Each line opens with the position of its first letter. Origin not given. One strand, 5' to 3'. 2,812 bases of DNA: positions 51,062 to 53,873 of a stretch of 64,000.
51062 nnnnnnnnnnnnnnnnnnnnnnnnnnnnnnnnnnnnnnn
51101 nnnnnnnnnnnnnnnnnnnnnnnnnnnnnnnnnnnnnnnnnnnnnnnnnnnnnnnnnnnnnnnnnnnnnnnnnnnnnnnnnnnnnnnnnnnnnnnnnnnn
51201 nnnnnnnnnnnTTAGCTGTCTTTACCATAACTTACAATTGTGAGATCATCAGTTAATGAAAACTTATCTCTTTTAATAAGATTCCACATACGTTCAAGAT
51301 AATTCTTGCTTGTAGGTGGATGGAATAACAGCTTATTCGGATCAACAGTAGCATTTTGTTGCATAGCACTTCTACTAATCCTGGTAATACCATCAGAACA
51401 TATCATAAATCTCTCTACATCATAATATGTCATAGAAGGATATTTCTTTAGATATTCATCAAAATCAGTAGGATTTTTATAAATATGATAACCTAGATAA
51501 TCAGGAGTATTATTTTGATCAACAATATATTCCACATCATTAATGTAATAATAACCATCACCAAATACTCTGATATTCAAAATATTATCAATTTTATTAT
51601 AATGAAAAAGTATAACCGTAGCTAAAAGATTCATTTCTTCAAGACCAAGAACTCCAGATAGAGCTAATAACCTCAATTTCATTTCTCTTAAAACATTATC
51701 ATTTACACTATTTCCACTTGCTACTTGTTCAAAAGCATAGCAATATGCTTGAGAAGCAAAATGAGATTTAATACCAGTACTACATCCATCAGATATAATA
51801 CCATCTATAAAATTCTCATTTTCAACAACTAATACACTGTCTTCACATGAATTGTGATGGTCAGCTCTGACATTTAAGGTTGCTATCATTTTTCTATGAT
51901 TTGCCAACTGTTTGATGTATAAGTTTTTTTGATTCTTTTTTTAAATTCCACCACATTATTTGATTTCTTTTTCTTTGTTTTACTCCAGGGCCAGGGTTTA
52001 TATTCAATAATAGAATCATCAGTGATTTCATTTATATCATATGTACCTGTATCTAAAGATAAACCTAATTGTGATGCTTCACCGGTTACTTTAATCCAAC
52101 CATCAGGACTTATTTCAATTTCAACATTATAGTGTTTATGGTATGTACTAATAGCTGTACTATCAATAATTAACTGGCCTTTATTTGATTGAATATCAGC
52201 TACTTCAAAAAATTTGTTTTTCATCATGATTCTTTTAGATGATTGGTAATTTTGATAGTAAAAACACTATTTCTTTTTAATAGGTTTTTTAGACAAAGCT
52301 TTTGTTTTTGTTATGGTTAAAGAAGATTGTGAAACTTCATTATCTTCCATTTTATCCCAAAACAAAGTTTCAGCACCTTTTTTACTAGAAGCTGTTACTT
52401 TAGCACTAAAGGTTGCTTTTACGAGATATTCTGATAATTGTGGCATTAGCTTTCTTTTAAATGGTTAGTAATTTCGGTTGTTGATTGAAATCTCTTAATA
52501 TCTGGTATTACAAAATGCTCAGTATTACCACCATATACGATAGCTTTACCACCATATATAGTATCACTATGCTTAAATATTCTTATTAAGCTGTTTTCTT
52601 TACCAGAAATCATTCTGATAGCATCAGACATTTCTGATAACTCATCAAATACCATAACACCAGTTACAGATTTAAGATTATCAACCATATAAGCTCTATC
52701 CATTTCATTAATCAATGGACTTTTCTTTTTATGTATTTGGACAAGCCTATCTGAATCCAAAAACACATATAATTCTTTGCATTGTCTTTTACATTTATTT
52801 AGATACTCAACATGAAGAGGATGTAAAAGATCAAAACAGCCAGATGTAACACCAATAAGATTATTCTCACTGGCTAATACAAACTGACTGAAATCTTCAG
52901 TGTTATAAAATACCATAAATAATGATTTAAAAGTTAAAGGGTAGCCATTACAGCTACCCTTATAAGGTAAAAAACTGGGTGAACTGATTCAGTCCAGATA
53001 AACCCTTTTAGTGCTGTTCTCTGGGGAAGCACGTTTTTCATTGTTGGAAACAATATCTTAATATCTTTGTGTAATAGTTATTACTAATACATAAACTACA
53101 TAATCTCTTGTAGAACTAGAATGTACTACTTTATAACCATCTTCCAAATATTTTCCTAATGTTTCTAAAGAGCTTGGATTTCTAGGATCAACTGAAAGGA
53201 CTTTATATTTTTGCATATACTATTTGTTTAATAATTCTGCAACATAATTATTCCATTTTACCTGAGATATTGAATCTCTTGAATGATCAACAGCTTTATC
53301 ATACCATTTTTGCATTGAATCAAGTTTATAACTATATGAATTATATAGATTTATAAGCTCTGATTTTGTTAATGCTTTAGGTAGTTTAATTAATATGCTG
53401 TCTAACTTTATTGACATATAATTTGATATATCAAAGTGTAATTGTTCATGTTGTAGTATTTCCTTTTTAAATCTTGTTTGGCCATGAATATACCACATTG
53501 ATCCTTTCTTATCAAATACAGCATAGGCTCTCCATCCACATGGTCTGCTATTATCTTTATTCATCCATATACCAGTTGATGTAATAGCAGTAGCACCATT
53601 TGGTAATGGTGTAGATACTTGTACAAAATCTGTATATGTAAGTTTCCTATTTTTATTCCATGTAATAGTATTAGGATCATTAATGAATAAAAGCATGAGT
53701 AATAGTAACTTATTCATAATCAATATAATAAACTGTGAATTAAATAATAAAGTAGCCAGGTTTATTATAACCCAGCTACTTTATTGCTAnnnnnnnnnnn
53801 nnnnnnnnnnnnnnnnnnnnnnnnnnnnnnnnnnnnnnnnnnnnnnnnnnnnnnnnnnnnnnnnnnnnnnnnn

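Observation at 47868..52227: Phage-borne eukaryotic-like signalling module: VWA, Ser/Thr kinase-like, PP2C-like and FHA-like proteins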

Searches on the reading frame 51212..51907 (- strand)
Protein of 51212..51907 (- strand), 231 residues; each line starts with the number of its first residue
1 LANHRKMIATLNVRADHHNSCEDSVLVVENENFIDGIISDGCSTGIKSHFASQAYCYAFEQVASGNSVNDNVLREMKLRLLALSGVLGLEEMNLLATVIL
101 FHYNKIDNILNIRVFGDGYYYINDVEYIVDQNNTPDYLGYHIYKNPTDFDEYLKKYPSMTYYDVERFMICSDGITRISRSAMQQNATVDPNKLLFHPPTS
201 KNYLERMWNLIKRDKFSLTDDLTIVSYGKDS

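Call 3: search_protein_families(library=pfam, proteins=[window:51212-51907:-], max_evalue=1)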
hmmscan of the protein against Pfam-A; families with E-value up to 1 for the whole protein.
window:51212-51907:- (231 aa): 2 families
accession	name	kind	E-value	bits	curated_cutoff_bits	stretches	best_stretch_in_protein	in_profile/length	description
PF13672.11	PP2C_2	-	6.1e-05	23.1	24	1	18-215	9-199/209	Protein phosphatase 2C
PF07228.17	SpoIIE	-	0.1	12.9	25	1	37-225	8-187/192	Stage II sporulation protein E (SpoIIE)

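Call 4: search_protein_families(library=phrogs, proteins=[window:51212-51907:-], max_evalue=0.01)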
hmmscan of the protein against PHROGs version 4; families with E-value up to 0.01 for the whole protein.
window:51212-51907:- (231 aa): 0 families

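Call 5: search_protein_families(library=ncbifam, proteins=[window:51212-51907:-], max_evalue=1)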
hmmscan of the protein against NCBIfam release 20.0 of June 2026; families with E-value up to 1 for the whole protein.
window:51212-51907:- (231 aa): 0 families

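Call 6: search_protein_families(library=padloc, proteins=[window:51212-51907:-], max_evalue=1)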
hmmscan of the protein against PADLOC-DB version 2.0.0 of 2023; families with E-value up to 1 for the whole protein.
window:51212-51907:- (231 aa): 1 family
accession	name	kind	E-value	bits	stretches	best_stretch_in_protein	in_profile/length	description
PDLC02983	AriB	-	0.015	13.4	1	107-212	37-134/236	-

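Call 35: search_solved_structures(query=A2, max_evalue=1, show_alignments=1)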
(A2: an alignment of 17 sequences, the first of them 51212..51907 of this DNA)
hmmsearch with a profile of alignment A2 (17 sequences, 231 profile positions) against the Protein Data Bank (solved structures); distinct sequences matched with E-value up to 1: 9.
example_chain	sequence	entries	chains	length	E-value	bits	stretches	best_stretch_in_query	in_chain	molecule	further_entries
3w40_A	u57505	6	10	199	0.00047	22.9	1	3-87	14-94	Phosphoserine phosphatase RsbX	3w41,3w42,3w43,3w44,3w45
5mqh_A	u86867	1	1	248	0.095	15.3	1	19-117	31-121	Serine phosphatase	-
3t91_A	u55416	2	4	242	0.096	15.3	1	19-117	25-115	Stage II sporulation protein E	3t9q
5ucg_A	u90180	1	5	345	0.15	14.7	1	19-117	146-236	Stage II sporulation protein E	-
1q2z_A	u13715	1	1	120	0.21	14.2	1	121-196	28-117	ATP-dependent DNA helicase II, 80 kDa subunit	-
1rw2_A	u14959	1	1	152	0.31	13.7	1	121-196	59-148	ATP-dependent DNA helicase II, 80 kDa subunit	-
6zh6_B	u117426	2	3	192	0.32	13.6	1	121-198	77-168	X-ray repair cross-complementing protein 5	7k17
7oyc_U1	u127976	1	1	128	0.77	12.4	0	100-171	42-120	60S ribosomal protein L22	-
5xg5_A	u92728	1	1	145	0.93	12.1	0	96-123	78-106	MITSUBA-1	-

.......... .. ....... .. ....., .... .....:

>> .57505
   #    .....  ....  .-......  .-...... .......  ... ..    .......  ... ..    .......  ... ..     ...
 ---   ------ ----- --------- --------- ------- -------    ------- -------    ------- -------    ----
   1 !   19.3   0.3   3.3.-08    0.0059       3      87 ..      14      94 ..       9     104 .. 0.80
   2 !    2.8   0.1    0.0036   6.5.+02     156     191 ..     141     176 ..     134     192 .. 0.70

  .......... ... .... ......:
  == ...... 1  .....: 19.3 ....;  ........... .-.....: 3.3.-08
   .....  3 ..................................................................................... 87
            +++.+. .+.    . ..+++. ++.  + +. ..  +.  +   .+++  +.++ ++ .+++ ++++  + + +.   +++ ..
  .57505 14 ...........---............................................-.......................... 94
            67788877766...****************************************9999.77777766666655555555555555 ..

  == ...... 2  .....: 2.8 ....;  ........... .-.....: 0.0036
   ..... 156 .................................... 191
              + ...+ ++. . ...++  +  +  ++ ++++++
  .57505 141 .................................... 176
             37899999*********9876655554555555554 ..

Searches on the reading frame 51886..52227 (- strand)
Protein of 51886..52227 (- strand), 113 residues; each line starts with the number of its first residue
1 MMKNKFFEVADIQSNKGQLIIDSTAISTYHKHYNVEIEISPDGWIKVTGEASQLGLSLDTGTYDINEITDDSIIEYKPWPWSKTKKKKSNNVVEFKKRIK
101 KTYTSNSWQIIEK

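Call 3: search_protein_families(library=pfam, proteins=[window:51886-52227:-], max_evalue=1)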
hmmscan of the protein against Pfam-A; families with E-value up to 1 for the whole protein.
window:51886-52227:- (113 aa): 1 family
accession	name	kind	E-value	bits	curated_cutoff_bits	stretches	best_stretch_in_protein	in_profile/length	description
PF06859.18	Bin3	-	0.076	14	27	0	3-40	23-60/109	Bicoid-interacting protein 3 (Bin3)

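Call 4: search_protein_families(library=phrogs, proteins=[window:51886-52227:-], max_evalue=0.01)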
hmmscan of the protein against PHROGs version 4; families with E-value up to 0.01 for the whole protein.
window:51886-52227:- (113 aa): 0 families

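Call 5: search_protein_families(library=ncbifam, proteins=[window:51886-52227:-], max_evalue=1)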
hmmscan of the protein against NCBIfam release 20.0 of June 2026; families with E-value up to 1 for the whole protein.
window:51886-52227:- (113 aa): 1 family
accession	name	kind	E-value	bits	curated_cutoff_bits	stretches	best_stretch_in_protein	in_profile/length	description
NF001938.0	PRK00714.1-5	equivalog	0.031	13.6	116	1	64-102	124-161/172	RNA pyrophosphohydrolase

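Call 6: search_protein_families(library=padloc, proteins=[window:51886-52227:-], max_evalue=1)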
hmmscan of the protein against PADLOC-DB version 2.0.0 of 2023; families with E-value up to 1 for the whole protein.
window:51886-52227:- (113 aa): 0 families

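Call 56: search_protein_representatives(protein=window:51886-52227:-)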
Query: 113 residues. Proteins with E-value up to 0.001 (for the whole library): 43; up to 1e-10: 24; up to 1e-30: 1. The best 43 are listed.
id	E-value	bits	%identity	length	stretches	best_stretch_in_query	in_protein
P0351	5.2e-69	245.2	100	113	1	1-113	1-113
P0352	3.2e-24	101.0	51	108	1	6-108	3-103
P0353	3.8e-22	94.3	49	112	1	4-112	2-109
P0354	1.2e-18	83.1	49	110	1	8-112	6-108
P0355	3.9e-18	81.4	44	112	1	4-112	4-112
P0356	1.1e-17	80.0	47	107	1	8-112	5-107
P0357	1.7e-17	79.4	43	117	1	6-112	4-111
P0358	7.8e-17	77.2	43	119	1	6-110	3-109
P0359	4.7e-16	74.7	42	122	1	5-111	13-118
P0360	2.4e-15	72.5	45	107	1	10-112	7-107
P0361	2.5e-14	69.2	39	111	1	4-112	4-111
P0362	3.4e-14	68.7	37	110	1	3-110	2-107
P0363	9.4e-14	67.3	41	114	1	4-112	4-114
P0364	2.0e-13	66.3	44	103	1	12-111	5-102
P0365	2.0e-13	66.2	38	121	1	5-110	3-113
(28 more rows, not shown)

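Call 60: search_protein_families(library=pfam, alignment_id=A5, max_evalue=0.1)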
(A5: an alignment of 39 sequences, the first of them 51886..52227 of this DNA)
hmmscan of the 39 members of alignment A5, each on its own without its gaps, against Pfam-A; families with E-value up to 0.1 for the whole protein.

A. member 1, window:51886-52227:- (113 aa): 1 family
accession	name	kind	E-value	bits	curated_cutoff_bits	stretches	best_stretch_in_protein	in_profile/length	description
PF06859.18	Bin3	-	0.076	14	27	0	3-40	23-60/109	Bicoid-interacting protein 3 (Bin3)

B. families by the number of members that match (of 39 scanned): 17 families
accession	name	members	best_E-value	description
PF17481.7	Phage_sheath_domII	2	0.043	Phage tail sheath protein beta-sandwich domain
PF17605.7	DUF5501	1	0.00019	Family of unknown function (DUF5501)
PF22481.1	DUF6985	1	0.00021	Domain of unknown function (DUF6985)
PF22839.2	DUF7015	1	0.0031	Domain of unknown function (DUF7015)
PF15802.11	DCAF17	1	0.01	DDB1- and CUL4-associated factor 17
PF17515.7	CPV_Polyhedrin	1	0.014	Cypovirus polyhedrin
PF19201.5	DUF5873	1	0.018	Family of unknown function (DUF5873)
PF20585.4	Pectate_lyase_5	1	0.019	Putative pectate lyase-like adhesive domain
PF15985.11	KH_6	1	0.022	KH domain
PF14105.11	DUF4278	1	0.042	Domain of unknown function (DUF4278)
PF22674.2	C2185-like_N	1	0.043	C2185-like, N-terminal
PF06691.16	DUF1189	1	0.054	Protein of unknown function (DUF1189)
PF25559.1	DUF7931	1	0.068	Domain of unknown function (DUF7931)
PF22476.1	Ago_N_3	1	0.069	Argonaute, N-terminal domain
PF06859.18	Bin3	1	0.076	Bicoid-interacting protein 3 (Bin3)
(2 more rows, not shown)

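Call 64: predict_structure(alignment_id=A5)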
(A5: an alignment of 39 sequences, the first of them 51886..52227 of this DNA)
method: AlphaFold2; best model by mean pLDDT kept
length: 113 residues; sequences in the alignment: 39
mean_pLDDT: 96.3   pTM: 0.80
mean pLDDT of the five models: 96.3, 96.2, 96.0, 95.8, 95.3
residues with pLDDT >= 90: 108; 70-90: 4; 50-70: 1; < 50: 0
segments of 3 or more residues with pLDDT < 50: none
pLDDT, mean of each block of 10 residues (from residue 1): 91 97 94 98 97 97 98 96 96 98 98 93
secondary structure, 60 per line:
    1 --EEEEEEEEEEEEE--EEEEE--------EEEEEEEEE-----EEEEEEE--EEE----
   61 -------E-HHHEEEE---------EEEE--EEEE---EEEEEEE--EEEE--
elements in order: E3-15 E18-22 E31-39 E45-51 E54-56 E73-76 E86-89 E92-95 E99-105 E108-111

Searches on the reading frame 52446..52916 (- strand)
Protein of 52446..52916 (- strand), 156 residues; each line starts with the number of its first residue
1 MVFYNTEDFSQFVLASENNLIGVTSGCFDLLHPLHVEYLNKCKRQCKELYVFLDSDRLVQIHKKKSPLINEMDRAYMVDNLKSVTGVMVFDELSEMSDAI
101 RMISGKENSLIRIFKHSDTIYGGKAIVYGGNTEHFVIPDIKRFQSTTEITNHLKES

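Call 3: search_protein_families(library=pfam, proteins=[window:52446-52916:-], max_evalue=1)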
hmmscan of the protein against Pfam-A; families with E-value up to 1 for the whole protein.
window:52446-52916:- (156 aa): 2 families
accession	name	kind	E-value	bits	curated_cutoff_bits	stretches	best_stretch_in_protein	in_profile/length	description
PF01467.32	CTP_transf_like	-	1.1e-09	39.1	21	1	24-93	2-69/133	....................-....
PF05970.20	PIF1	-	0.036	14.1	25.9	1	71-155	89-171/223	PIF1-like helicase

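Call 4: search_protein_families(library=phrogs, proteins=[window:52446-52916:-], max_evalue=0.01)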
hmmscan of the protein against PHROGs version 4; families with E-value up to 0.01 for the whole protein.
window:52446-52916:- (156 aa): 1 family
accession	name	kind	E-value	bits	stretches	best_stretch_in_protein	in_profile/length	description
phrog_7878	-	other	1.1e-17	65.4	1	21-103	3-85/131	bifunctional heptose 7-phosphate kinase/heptose 1-phosphate adenyltransferase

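Call 5: search_protein_families(library=ncbifam, proteins=[window:52446-52916:-], max_evalue=1)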
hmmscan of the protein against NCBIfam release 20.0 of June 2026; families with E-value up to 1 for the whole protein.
window:52446-52916:- (156 aa): 6 families
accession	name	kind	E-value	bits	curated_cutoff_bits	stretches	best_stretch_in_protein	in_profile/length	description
TIGR02199.1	rfaE_dom_II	equivalog_domain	1.1e-18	67.5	181.5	1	17-153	9-142/144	D-glycero-beta-D-manno-heptose 1-phosphate adenylyltransferase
NF008454.0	PRK11316.1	equivalog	1.8e-11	43.3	521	1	18-154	339-472/475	bifunctional D-glycero-beta-D-manno-heptose-7-phosphate kinase/D-glycero-beta-D-manno-heptose 1-phosphate adenylyltransferase HldE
TIGR00125.1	cyt_tran_rel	domain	1.2e-10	41.4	27.7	1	21-84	1-62/65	adenylyltransferase/cytidyltransferase family protein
TIGR01518.1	g3p_cytidyltrns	equivalog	1.3e-06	28.5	165.4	1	23-96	2-74/125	glycerol-3-phosphate cytidylyltransferase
NF001985.0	PRK00777.1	subfamily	0.0022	18.1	104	1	25-74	10-58/157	pantetheine-phosphate adenylyltransferase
TIGR01510.1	coaD_prev_kdtB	equivalog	0.064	13.3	103.3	1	22-89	2-64/155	pantetheine-phosphate adenylyltransferase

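Call 6: search_protein_families(library=padloc, proteins=[window:52446-52916:-], max_evalue=1)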
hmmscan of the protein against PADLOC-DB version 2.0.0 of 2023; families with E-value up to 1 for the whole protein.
window:52446-52916:- (156 aa): 0 families

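Call 72: search_solved_structures(query=window:52446-52916:-, max_evalue=0.01)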
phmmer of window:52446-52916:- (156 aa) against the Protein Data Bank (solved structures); distinct sequences matched with E-value up to 0.01: 4.
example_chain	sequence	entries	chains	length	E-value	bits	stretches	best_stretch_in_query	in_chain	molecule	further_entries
3elb_A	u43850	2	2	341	4.5e-06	29.9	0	23-87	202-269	Ethanolamine-phosphate cytidylyltransferase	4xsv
3glv_A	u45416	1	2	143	0.00016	24.9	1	24-95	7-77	Lipopolysaccharide core biosynthesis protein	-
5x9q_A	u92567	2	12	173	0.00052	23.2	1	21-97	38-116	Putative cytidylyltransferase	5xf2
2b7l_A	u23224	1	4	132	0.00083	22.5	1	23-86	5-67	glycerol-3-phosphate cytidylyltransferase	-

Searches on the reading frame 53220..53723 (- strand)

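Call 51: search_protein_families(library=pfam, proteins=[window:53220-53723:-], max_evalue=0.01)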
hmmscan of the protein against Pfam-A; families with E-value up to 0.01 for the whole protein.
window:53220-53723:- (167 aa): 1 family
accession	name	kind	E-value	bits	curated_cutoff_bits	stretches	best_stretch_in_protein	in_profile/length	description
PF06037.17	DUF922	-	0.0011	19.6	27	1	84-147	85-152/153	Bacterial protein of unknown function (DUF922)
